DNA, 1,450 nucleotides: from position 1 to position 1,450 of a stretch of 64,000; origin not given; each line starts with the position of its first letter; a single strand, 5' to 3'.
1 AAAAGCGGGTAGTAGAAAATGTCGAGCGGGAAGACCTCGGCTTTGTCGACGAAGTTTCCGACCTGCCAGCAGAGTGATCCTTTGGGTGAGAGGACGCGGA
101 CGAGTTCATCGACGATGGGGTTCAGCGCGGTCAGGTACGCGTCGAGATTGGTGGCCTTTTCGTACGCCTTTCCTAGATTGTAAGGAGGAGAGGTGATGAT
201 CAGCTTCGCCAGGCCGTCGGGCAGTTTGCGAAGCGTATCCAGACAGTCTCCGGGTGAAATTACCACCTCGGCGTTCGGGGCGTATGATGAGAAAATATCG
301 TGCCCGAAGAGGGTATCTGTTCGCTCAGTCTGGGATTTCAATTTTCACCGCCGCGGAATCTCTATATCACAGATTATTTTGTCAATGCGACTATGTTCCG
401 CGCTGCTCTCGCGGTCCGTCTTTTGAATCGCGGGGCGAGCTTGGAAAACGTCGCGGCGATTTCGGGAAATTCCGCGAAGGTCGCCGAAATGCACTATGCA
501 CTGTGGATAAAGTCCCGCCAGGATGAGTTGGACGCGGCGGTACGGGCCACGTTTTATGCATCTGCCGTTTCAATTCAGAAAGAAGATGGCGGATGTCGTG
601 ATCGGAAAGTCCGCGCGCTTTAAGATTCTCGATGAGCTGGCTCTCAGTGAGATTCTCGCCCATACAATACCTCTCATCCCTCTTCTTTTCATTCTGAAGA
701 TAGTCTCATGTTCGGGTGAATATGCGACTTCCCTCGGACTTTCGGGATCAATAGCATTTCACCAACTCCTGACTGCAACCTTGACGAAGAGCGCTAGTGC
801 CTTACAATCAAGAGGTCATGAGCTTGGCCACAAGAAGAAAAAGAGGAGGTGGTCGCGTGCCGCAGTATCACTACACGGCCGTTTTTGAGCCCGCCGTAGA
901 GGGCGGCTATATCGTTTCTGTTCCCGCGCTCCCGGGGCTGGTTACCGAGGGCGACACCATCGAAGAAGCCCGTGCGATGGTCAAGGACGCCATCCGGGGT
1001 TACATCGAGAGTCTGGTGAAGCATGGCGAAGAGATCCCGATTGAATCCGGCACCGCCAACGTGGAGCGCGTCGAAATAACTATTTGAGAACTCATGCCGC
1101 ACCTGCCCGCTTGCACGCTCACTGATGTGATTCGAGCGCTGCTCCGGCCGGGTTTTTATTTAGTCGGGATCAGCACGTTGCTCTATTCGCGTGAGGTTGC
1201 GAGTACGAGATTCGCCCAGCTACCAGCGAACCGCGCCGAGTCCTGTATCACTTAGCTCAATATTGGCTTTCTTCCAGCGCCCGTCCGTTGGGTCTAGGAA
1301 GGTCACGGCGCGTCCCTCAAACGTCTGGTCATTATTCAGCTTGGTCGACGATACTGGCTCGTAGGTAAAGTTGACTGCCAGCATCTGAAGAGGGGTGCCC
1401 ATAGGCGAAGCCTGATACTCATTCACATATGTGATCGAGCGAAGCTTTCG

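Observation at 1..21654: Right-hand arm of an integrated mobile element ending at a tmRNA/tRNA 3'-end-like repeat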

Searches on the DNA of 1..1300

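Call 22: search_rna_families(source=window, start=1, end=1300, threshold=evalue, max_evalue=10)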
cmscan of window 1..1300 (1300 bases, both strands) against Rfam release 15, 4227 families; matches with E-value up to 10: 4.
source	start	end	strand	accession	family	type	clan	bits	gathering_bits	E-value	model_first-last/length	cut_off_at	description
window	279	352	+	RF01170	snoU61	Gene; snRNA; snoRNA; CD-box;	CL00067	15.5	55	5.2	1-84/84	no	Small nucleolar RNA U61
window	278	305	+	RF01278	SNORD109A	Gene; snRNA; snoRNA; CD-box;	CL00069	15.3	35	8.7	1-67/67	no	Small nucleolar RNA SNORD109A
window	321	390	-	RF01170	snoU61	Gene; snRNA; snoRNA; CD-box;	CL00067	14.9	55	7.6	1-84/84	no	Small nucleolar RNA U61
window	811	833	+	RF01119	sR32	Gene; snRNA; snoRNA; CD-box;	-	12.3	40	2.2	1-57/57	no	Small nucleolar RNA sR32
